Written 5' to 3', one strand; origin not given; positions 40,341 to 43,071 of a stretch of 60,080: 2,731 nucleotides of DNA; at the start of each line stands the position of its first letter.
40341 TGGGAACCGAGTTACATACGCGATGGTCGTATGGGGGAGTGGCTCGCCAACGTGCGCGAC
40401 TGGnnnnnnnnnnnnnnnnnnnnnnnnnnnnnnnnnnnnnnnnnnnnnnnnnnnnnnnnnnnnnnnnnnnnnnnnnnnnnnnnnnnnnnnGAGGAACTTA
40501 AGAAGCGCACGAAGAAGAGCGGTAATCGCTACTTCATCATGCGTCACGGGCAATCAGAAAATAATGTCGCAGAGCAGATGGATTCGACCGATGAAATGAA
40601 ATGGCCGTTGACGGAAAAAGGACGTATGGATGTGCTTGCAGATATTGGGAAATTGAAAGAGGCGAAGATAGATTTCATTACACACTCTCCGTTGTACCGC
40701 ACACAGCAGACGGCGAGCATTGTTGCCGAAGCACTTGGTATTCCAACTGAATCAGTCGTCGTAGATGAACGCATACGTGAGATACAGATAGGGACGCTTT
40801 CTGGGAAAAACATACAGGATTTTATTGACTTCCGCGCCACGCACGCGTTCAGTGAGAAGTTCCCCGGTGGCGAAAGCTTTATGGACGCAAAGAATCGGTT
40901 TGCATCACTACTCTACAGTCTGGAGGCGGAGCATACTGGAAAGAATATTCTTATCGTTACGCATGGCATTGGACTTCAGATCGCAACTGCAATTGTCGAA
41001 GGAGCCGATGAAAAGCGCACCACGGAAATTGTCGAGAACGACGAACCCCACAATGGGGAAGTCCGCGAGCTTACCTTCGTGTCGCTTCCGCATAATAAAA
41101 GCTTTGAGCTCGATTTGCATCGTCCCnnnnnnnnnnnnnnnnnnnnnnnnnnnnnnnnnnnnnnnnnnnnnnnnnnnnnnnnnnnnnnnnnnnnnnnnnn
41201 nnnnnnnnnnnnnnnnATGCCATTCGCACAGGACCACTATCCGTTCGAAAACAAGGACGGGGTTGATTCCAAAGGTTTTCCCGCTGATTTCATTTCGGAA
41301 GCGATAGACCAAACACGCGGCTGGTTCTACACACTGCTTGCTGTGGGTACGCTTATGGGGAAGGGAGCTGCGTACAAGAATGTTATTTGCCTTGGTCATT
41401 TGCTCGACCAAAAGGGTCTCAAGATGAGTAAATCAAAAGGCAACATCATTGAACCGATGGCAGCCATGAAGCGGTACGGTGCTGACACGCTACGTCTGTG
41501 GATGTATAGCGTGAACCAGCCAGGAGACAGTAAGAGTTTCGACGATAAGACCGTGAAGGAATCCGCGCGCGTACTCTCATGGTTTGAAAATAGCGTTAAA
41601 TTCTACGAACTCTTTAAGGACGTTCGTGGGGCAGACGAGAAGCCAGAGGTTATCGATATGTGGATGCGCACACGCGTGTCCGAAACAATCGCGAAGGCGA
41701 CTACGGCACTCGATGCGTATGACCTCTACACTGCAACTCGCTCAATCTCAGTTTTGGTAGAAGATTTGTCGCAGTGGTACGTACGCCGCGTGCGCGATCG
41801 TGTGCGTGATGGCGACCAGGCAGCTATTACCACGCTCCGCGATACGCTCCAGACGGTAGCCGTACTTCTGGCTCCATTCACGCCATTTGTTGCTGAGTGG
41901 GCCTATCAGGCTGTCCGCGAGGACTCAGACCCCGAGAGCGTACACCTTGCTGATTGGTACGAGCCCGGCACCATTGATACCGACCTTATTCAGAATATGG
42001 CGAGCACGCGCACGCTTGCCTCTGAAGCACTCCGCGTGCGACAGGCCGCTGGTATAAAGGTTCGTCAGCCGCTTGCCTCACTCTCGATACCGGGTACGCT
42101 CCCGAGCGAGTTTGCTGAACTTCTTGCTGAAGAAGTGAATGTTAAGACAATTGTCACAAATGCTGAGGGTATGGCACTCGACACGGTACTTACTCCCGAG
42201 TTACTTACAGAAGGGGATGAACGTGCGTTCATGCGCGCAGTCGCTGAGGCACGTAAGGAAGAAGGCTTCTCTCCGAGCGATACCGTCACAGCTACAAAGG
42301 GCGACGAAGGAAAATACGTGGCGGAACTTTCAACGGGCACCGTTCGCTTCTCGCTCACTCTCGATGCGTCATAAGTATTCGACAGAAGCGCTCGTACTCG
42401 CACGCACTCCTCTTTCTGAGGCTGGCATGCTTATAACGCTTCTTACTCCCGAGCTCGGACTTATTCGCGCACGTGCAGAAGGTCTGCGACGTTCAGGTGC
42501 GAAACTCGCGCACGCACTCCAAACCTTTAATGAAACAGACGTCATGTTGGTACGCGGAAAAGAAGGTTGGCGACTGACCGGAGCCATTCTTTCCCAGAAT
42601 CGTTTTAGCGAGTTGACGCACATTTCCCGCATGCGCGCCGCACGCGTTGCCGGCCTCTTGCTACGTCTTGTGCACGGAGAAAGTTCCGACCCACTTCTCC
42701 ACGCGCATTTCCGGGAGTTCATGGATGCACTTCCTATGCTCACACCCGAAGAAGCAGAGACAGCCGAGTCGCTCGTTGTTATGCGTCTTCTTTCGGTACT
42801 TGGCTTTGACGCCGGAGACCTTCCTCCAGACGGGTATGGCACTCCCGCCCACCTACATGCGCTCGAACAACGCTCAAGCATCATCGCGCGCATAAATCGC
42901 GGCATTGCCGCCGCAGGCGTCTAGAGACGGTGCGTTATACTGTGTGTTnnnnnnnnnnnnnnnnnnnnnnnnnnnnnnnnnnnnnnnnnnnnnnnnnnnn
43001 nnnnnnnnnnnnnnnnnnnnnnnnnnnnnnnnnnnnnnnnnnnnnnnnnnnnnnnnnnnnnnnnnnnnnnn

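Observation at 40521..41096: IleRS carries an apparently intact histidine-phosphatase domain inserted in its catalytic core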

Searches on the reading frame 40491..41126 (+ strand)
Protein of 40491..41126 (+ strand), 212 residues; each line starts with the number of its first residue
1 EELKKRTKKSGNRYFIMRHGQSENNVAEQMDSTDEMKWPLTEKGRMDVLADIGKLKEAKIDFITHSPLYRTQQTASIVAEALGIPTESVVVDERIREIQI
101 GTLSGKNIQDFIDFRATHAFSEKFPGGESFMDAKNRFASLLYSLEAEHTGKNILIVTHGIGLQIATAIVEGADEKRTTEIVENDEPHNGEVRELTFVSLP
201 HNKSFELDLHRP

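Call 3: search_protein_families(library=pfam, proteins=[window:40491-41126:+], max_evalue=0.01)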
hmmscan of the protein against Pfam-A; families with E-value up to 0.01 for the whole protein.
window:40491-41126:+ (212 aa): 1 family
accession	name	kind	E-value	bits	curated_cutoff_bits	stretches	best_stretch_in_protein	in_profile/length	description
PF00300.27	His_Phos_1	-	3e-30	105.8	21.7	1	15-178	2-167/194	Histidine phosphatase superfamily (branch 1)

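Call 4: search_protein_families(library=ncbifam, proteins=[window:40491-41126:+], max_evalue=0.01)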
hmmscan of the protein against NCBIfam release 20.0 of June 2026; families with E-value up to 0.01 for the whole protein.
window:40491-41126:+ (212 aa): 18 families
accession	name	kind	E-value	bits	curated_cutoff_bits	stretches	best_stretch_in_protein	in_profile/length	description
NF038349.1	dPGM_arch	equivalog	5.3e-22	78.6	225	1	16-167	3-146/194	2,3-diphosphoglycerate-dependent phosphoglycerate mutase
NF005567.0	PRK07238.1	equivalog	1.5e-19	70.6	326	1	8-159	174-327/378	bifunctional RNase H/acid phosphatase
TIGR03162.1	ribazole_cobC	equivalog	1e-18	67.4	162.9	1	16-179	3-165/176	alpha-ribazole phosphatase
NF002901.0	PRK03482.1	equivalog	3.4e-16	59.5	261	1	15-169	5-161/215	2,3-diphosphoglycerate-dependent phosphoglycerate mutase GpmB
TIGR03848.1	MSMEG_4193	subfamily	9.3e-16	57.9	203.85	1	16-162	4-156/204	MSMEG_4193 family putative phosphomutase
NF045917.1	PhserinePhPspA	equivalog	2.1e-15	57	350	1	13-168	3-160/211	phosphoserine phosphatase PspA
NF009994.0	PRK13463.1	equivalog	1.5e-11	44.5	277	1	15-162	6-155/203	phosphoserine phosphatase 1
NF011580.0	PRK15004.1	equivalog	7.6e-11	42.4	250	1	13-162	2-153/203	adenosylcobalamin/alpha-ribazole phosphatase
NF002339.0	PRK01295.1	equivalog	5.7e-10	39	316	1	15-173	6-173/206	2,3-bisphosphoglycerate-dependent phosphoglycerate mutase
NF002217.0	PRK01112.1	equivalog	3e-09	36.6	320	1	15-78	5-66/228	2,3-bisphosphoglycerate-dependent phosphoglycerate mutase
TIGR00249.1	sixA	equivalog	1.8e-08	34.4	74.5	1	14-85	3-69/154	phosphohistidine phosphatase SixA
TIGR01258.1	pgm_1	subfamily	1.2e-06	28.1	81.7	1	15-110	4-99/245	2,3-bisphosphoglycerate-dependent phosphoglycerate mutase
NF010718.0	PRK14120.1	equivalog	2.6e-06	26.9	366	1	14-109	7-102/249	phosphoglyceromutase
NF010713.0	PRK14115.1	equivalog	3.3e-06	26.6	305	1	15-110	5-100/248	2,3-diphosphoglycerate-dependent phosphoglycerate mutase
NF009993.0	PRK13462.1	equivalog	6.8e-06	25.9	226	1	12-159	6-148/203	acid phosphatase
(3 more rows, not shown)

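Call 18: search_solved_structures(query=window:40521-41096:+, max_evalue=0.001, show_alignments=3)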
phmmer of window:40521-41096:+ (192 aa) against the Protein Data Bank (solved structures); distinct sequences matched with E-value up to 0.001: 12.
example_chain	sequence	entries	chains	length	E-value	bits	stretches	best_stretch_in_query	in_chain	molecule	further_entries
1h2e_A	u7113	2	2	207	3.1e-14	56.5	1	4-157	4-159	PHOSPHATASE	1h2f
1ebb_A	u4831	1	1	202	3.1e-14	56.5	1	4-157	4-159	PHOSPHATASE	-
4ij5_A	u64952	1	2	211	2.1e-09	40.8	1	5-163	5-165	Phosphoserine phosphatase 1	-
4ij6_A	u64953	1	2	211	2.3e-08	37.4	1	29-163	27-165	Phosphoserine phosphatase 1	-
1fzt_A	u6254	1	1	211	3.9e-06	30.1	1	4-162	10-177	PHOSPHOGLYCERATE MUTASE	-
9mmh_A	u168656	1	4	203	2.3e-05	27.6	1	4-101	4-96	Phosphoglycerate mutase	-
4pz9_A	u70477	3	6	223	0.0002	24.6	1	3-133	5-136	Glucosyl-3-phosphoglycerate phosphatase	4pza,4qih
6s2q_A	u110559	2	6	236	0.00023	24.4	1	3-133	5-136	Glucosyl-3-phosphoglycerate phosphatase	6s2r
5htk_A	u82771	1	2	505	0.00034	23.8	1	5-164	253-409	6-phosphofructo-2-kinase/fructose-2,6-bisphosphatase 2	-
3f3k_A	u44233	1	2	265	0.00053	23.2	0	3-115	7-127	Uncharacterized protein YKR043C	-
3lg2_A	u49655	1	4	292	0.00076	22.7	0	3-115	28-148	Uncharacterized protein YKR043C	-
3e9c_A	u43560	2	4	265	0.00095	22.4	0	6-134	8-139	Zgc:56074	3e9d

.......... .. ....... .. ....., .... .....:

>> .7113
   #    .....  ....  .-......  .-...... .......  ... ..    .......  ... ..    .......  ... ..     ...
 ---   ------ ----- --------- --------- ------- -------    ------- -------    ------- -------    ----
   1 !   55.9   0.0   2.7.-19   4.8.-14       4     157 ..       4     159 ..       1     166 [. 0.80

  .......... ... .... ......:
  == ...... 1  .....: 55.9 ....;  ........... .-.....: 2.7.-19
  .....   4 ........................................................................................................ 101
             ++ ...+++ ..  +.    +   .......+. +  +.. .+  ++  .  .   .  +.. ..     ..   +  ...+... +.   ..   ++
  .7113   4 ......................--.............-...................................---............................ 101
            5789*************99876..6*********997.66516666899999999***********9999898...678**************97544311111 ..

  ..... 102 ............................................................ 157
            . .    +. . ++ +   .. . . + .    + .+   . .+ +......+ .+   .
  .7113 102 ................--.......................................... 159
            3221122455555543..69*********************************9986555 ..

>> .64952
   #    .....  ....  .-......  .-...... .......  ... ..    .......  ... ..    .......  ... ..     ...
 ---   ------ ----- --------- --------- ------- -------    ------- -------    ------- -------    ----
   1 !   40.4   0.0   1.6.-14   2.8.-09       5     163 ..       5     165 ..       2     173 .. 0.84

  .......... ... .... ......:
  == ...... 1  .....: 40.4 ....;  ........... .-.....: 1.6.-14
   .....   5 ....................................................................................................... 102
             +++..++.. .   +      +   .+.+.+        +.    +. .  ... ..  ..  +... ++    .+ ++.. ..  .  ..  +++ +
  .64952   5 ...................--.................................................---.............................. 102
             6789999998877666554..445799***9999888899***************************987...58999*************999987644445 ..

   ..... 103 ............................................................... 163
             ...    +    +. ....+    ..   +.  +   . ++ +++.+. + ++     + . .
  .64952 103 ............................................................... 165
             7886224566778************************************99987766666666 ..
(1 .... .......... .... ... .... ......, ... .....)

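Call 61: predict_structure(alignment_id=A2)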
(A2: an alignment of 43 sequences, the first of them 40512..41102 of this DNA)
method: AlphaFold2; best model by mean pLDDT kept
length: 197 residues; sequences in the alignment: 43
mean_pLDDT: 93.5   pTM: 0.90
mean pLDDT of the five models: 93.5, 93.2, 93.1, 92.8, 92.7
residues with pLDDT >= 90: 179; 70-90: 8; 50-70: 8; < 50: 2
segments of 3 or more residues with pLDDT < 50: none
pLDDT, mean of each block of 10 residues (from residue 1): 85 97 91 98 98 98 98 98 97 95 94 94 95 94 97 95 92 94 92 58
secondary structure, 60 per line:
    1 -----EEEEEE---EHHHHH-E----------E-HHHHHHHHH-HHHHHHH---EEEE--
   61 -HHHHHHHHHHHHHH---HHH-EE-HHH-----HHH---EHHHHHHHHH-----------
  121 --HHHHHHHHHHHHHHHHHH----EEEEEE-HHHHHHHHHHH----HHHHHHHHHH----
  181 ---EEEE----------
elements in order: E6-11 H16-20 H35-43 H45-51 E55-58 H62-75 H101-109 H123-140 E145-150 H152-162 H167-176 E184-187

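Call 65: fold_search(model_id=the predicted structure, library=pdb)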
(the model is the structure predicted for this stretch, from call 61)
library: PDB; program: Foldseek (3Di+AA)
matches with E <= 10: 1033; with E <= 0.001: 294
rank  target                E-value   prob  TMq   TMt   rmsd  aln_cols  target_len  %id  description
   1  6s2q_A                7.1e-14  1.00  0.75  0.70   3.3       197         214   23  Mycobacterial hydrolase 1 (released 2020-07-22)
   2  6s2q_D                7.6e-14  1.00  0.77  0.73   2.6       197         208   23  Mycobacterial hydrolase 1 (released 2020-07-22)
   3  4ij6_A                9.8e-14  1.00  0.77  0.73   2.3       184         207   24  Crystal Structure of a Novel-type Phosphoserine Phosphatase Mutant (H9A) from <i>Hydrogenobacter thermophilus</i> TK-6 (released 2013-03-20)
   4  4ij6_B                1.2e-13  1.00  0.74  0.72   2.1       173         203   25  Crystal Structure of a Novel-type Phosphoserine Phosphatase Mutant (H9A) from <i>Hydrogenobacter thermophilus</i> TK-6 (released 2013-03-20)
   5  6s2q_C                3.1e-13  1.00  0.76  0.72   3.0       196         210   24  Mycobacterial hydrolase 1 (released 2020-07-22)
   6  4pz9_A                3.5e-13  1.00  0.76  0.71   2.6       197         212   23  The native structure of mycobacterial glucosyl-3-phosphoglycerate phosphatase Rv2419c (released 2014-06-11)
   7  6s2q_B                3.5e-13  1.00  0.76  0.72   3.1       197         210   23  Mycobacterial hydrolase 1 (released 2020-07-22)
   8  9mmh_A                5.1e-13  1.00  0.78  0.76   2.6       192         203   22  HFP (histidine family phosphatase) that catalyzes essential dephosphorylation for riboflavin biosynthesis (released 2025-04-09)
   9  4qih_A                5.5e-13  1.00  0.77  0.73   3.1       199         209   24  The structure of mycobacterial glucosyl-3-phosphoglycerate phosphatase Rv2419c complexes with VO3 (released 2014-06-11)
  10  4ij5_A                5.8e-13  1.00  0.77  0.72   3.6       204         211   22  Crystal Structure of a Novel-type Phosphoserine Phosphatase from <i>Hydrogenobacter thermophilus</i> TK-6 (released 2013-03-20)
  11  4pz9_B                7.1e-13  1.00  0.76  0.72   2.7       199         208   22  The native structure of mycobacterial glucosyl-3-phosphoglycerate phosphatase Rv2419c (released 2014-06-11)
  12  4qih_B                1.5e-12  1.00  0.79  0.77   2.4       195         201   24  The structure of mycobacterial glucosyl-3-phosphoglycerate phosphatase Rv2419c complexes with VO3 (released 2014-06-11)
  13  6s2r_A                1.5e-12  1.00  0.76  0.65   2.9       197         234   22  Mycobacterial hydrolase 2 (released 2020-07-15)
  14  4pza_B                1.7e-12  1.00  0.75  0.69   2.9       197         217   22  The complex structure of mycobacterial glucosyl-3-phosphoglycerate phosphatase Rv2419c with inorganic phosphate (released 2014-06-11)
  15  3f3k_B                2.1e-12  1.00  0.59  0.46   5.5       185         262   22  The structure of uncharacterized protein YKR043C from Saccharomyces cerevisiae. (released 2008-12-09)
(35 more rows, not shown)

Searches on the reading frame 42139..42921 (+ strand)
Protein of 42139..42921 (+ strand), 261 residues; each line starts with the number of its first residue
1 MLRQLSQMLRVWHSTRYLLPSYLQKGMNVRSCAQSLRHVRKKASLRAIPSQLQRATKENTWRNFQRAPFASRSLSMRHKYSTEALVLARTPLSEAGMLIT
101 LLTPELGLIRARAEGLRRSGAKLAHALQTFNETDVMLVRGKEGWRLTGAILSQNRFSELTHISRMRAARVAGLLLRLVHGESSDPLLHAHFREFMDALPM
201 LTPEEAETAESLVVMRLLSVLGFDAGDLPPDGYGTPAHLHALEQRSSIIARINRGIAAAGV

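Call 75: search_protein_families(library=pfam, proteins=[window:42139-42921:+], max_evalue=0.01)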
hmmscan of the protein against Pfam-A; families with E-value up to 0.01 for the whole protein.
window:42139-42921:+ (261 aa): 1 family
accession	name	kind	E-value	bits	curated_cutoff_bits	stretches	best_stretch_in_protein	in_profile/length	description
PF11967.14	RecO_N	-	3.5e-13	49.8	27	1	76-143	1-68/80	Recombination protein O N terminal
